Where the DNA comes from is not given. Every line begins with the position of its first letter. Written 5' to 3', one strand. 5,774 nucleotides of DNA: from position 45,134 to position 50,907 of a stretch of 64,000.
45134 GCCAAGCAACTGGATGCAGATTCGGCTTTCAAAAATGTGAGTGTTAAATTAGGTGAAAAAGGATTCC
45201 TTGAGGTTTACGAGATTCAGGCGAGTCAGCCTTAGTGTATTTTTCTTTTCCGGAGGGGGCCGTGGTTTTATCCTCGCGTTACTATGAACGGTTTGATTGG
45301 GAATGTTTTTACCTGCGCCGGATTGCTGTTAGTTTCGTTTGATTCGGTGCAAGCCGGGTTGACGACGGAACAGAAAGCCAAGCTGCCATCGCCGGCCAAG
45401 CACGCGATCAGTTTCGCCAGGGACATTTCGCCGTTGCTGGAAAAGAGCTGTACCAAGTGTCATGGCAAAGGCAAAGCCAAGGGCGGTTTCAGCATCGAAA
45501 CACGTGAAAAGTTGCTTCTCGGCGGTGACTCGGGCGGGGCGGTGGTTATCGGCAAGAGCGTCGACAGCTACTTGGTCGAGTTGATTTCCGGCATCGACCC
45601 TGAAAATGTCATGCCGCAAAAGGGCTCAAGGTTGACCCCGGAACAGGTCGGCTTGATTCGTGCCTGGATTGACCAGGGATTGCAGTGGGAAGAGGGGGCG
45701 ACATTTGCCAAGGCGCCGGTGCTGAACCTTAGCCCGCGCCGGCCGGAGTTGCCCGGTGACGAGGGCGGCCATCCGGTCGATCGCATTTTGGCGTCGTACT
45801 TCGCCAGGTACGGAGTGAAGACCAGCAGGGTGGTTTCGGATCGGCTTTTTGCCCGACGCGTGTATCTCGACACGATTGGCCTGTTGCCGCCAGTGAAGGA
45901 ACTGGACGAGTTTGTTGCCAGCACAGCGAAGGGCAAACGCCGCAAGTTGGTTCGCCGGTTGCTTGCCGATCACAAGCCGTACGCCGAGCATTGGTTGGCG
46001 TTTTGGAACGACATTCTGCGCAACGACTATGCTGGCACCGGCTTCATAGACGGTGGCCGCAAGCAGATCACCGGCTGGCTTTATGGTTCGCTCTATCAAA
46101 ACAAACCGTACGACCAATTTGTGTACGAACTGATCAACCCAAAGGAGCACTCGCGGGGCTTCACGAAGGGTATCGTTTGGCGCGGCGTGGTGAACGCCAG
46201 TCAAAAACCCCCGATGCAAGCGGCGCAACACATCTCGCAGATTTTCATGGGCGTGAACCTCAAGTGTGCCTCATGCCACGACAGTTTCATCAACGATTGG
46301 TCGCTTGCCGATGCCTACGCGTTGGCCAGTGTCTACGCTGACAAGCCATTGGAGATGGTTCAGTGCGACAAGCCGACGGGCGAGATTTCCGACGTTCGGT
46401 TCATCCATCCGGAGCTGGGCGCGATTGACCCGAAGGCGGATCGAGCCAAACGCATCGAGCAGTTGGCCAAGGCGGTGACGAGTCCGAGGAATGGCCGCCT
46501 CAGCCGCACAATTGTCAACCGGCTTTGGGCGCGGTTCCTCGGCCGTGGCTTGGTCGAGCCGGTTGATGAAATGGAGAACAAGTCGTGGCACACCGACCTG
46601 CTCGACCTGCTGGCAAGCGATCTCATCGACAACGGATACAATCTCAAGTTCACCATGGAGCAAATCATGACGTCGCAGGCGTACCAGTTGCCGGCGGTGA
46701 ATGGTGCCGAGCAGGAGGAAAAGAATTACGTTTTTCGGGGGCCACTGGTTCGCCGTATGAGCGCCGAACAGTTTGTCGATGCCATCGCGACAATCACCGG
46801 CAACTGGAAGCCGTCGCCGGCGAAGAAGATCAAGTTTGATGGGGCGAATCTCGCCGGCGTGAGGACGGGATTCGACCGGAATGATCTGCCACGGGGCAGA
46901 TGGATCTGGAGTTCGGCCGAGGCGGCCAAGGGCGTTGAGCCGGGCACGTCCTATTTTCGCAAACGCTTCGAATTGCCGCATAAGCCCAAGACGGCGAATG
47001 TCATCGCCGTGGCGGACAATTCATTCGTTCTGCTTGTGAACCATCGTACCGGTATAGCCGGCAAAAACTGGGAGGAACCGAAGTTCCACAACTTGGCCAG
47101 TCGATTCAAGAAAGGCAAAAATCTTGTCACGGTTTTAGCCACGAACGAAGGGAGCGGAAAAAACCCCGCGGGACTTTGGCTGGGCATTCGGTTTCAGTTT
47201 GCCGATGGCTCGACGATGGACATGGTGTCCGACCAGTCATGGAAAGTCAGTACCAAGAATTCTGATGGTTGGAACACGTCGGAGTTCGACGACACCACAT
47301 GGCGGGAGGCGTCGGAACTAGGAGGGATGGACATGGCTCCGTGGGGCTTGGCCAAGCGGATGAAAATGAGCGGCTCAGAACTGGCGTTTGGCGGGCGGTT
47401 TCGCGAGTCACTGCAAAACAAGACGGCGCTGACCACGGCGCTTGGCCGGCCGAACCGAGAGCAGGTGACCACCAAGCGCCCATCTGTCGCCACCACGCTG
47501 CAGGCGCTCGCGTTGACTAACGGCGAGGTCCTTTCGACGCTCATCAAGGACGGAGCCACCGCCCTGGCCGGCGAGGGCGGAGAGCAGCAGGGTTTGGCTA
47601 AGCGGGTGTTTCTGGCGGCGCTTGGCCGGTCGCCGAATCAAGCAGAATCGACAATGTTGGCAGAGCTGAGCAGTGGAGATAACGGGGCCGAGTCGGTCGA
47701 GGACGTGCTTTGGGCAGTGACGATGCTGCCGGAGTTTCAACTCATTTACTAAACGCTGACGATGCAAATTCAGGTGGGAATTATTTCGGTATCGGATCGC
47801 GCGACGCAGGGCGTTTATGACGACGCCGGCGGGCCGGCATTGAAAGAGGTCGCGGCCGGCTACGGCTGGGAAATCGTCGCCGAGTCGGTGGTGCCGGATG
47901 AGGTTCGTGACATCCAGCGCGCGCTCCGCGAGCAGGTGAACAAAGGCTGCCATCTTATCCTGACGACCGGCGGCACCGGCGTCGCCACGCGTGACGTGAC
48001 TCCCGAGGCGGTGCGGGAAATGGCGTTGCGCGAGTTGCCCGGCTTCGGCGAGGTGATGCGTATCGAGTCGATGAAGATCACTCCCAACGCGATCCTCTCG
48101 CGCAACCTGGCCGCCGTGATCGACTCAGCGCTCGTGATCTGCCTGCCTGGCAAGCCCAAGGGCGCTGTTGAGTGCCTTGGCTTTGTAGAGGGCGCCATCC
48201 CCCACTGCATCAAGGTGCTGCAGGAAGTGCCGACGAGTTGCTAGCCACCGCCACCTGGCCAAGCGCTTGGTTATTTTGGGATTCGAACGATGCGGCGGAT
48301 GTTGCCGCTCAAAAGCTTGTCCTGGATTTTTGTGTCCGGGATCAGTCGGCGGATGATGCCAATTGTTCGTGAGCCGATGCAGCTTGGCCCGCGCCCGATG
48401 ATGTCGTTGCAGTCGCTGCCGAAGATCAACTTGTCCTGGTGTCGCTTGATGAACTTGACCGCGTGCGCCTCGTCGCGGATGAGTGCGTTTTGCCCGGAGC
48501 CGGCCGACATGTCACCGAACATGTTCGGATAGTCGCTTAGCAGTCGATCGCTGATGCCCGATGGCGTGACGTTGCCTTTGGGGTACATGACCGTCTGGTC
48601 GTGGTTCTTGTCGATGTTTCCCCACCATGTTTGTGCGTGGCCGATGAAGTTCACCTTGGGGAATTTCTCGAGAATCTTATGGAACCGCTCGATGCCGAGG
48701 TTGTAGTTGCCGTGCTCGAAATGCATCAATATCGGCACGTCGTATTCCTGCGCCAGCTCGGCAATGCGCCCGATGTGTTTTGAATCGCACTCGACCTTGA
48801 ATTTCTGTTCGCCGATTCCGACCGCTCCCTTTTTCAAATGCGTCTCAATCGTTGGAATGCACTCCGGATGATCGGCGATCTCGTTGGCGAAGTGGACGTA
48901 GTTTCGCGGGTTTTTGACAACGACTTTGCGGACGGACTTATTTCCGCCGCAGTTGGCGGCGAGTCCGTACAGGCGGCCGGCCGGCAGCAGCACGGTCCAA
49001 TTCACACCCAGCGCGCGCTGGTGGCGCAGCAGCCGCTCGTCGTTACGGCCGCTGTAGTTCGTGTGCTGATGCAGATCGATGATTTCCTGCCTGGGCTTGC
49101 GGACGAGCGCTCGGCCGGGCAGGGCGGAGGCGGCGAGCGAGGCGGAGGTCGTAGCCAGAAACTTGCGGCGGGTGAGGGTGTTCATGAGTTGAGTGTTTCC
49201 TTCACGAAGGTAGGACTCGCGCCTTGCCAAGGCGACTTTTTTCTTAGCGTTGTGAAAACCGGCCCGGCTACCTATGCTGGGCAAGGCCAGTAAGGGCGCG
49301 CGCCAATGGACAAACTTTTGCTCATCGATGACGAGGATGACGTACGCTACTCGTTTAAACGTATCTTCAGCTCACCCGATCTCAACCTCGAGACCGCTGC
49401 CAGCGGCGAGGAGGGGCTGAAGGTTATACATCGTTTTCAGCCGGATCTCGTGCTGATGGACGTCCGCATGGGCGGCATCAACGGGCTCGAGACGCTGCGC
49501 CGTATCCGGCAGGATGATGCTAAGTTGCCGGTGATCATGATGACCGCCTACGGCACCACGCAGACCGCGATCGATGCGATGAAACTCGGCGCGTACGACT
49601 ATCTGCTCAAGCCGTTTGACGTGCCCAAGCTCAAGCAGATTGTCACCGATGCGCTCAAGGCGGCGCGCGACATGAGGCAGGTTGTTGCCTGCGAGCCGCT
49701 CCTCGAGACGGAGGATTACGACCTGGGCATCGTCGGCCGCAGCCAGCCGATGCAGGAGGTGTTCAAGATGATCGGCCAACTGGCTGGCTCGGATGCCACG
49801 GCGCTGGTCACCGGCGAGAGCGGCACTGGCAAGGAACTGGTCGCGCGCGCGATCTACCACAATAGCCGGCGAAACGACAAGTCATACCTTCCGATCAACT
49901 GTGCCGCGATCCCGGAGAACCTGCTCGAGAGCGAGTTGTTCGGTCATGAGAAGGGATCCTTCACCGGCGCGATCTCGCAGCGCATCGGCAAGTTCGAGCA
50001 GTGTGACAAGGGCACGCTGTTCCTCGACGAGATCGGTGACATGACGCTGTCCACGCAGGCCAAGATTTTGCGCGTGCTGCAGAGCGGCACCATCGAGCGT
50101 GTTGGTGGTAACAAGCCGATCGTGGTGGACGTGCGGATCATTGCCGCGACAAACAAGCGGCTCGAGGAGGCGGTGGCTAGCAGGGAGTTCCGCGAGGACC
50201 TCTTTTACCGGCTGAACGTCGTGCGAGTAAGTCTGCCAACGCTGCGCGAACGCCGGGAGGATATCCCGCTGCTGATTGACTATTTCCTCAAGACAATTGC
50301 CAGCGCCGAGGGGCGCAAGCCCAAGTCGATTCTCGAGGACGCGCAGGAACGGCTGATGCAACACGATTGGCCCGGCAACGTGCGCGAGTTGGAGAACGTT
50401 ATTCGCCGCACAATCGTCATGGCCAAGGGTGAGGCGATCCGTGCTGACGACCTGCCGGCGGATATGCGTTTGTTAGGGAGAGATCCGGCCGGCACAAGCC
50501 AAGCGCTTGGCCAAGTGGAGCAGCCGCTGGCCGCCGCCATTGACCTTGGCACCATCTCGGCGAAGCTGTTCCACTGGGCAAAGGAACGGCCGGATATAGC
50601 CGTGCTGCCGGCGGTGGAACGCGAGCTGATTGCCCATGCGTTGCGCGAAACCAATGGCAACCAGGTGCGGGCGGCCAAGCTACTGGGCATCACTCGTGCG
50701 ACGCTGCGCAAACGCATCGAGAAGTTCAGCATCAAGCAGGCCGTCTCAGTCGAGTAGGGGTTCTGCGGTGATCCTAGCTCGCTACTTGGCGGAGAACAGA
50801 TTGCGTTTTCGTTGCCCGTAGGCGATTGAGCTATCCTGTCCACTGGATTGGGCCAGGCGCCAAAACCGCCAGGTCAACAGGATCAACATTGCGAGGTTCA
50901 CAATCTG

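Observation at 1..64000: Highly iterated perfect palindrome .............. across genes and spacers (HIP1-, USS- or REP-like genomic word)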

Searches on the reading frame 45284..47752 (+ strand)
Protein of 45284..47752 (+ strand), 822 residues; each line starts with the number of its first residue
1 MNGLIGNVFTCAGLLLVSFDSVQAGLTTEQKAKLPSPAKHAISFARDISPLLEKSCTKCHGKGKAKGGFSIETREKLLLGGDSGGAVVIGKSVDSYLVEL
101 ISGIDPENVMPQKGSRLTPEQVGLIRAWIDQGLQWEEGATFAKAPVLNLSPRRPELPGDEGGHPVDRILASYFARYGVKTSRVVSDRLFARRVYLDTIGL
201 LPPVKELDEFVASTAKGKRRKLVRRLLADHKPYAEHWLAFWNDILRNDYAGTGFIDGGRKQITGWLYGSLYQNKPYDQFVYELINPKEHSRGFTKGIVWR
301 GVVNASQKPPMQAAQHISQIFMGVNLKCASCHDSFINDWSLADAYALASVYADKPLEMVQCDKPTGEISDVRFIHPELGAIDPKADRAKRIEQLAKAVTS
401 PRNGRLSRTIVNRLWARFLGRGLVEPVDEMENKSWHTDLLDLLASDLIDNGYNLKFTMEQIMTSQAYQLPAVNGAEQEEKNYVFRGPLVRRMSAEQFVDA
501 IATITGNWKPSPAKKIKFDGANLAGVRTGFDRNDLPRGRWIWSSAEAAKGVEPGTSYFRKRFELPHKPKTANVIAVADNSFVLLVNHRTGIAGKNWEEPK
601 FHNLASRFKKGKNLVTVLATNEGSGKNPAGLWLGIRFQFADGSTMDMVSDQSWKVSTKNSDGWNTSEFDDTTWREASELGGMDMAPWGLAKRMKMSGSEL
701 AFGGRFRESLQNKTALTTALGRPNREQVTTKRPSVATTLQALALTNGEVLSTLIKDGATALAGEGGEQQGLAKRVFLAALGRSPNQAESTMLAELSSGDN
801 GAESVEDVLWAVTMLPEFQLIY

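Call 21: search_protein_families(library=pfam, proteins=[window:45284-47752:+], max_evalue=0.001)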
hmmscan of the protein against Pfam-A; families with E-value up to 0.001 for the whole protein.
window:45284-47752:+ (822 aa): 4 families
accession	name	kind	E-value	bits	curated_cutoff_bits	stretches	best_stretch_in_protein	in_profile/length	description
PF07583.16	PSCyt2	-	8.7e-42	143.9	29.8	1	164-353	1-206/209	Protein of unknown function (DUF1549)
PF07587.16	PSD1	-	5.7e-39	134.4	28.5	2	392-510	3-127/244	Protein of unknown function (DUF1553)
PF07635.16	PSCyt1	-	7.4e-12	46.1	22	1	56-111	1-56/59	Planctomycete cytochrome C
PF13442.11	Cytochrome_CBB3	-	4.1e-05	24.3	27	0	49-129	7-68/68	Cytochrome C oxidase, cbb3-type, subunit III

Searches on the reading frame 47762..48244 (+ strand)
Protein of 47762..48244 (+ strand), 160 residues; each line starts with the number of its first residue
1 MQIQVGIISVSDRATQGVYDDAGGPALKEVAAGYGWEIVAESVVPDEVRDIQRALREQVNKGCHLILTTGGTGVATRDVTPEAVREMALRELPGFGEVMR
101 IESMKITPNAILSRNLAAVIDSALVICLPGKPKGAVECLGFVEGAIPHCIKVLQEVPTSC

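Call 21: search_protein_families(library=pfam, proteins=[window:47762-48244:+], max_evalue=0.001)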
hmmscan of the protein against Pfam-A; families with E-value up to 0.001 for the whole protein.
window:47762-48244:+ (160 aa): 1 family
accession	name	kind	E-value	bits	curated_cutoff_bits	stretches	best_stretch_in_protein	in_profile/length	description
PF00994.29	MoCF_biosynth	-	5.3e-30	104.5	26.6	1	6-141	1-136/144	Probable molybdopterin binding domain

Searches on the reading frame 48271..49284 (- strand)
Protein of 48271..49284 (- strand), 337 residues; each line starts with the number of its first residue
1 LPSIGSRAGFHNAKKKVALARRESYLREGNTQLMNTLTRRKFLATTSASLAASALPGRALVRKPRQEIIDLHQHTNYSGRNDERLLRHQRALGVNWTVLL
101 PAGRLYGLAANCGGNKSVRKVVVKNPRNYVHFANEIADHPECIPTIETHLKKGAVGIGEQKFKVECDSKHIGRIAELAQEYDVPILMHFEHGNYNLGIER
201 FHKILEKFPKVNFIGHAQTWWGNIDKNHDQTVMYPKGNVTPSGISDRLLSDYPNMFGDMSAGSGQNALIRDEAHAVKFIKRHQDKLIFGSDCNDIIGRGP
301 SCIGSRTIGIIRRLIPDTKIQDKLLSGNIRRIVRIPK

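Call 21: search_protein_families(library=pfam, proteins=[window:48271-49284:-], max_evalue=0.001)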
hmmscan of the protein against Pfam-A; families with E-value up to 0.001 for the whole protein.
window:48271-49284:- (337 aa): 1 family
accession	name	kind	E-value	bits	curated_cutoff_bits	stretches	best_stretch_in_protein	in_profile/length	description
PF04909.20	Amidohydro_2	-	7.3e-05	23.1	26.4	1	120-334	71-288/289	Amidohydrolase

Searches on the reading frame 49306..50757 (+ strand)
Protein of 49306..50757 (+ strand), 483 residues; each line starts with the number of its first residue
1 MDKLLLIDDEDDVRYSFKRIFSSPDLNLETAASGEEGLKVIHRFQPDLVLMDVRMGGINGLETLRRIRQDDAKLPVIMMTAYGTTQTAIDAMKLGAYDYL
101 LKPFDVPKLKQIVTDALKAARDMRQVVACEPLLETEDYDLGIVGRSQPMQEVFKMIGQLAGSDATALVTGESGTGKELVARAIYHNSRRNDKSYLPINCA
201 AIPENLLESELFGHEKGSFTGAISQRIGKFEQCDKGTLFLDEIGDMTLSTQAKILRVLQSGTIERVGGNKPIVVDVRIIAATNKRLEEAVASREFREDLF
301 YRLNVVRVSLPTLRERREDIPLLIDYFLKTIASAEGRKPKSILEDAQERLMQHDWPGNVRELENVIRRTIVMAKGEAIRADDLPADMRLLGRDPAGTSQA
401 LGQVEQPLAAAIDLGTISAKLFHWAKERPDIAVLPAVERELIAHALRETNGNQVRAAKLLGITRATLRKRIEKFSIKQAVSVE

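Call 21: search_protein_families(library=pfam, proteins=[window:49306-50757:+], max_evalue=0.001)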
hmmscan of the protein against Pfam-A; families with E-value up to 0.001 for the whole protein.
window:49306-50757:+ (483 aa): 7 families
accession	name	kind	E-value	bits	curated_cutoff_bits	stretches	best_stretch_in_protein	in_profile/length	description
PF00158.32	Sigma54_activat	-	3.8e-71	238.6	20.2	1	142-308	1-167/168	Sigma-54 interaction domain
PF00072.30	Response_reg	-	1.5e-31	109.3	30.2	1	5-113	2-110/111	Response regulator receiver domain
PF25601.1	AAA_lid_14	-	3.8e-28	97.6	27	1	314-388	1-75/87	AAA+ ATPase lid domain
PF14532.12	Sigma54_activ_2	-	7.2e-20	72.1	25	1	143-313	1-138/138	Sigma-54 interaction domain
PF02954.25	HTH_8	-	2.7e-15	56.2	22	1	434-474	2-42/42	Bacterial regulatory protein, Fis family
PF07728.20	AAA_5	-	2.5e-05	24.7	22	1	167-295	3-135/139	AAA domain (dynein-related subfamily)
PF00004.35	AAA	-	5.9e-05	24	21.2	1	167-291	2-119/131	ATPase family associated with various cellular activities (AAA)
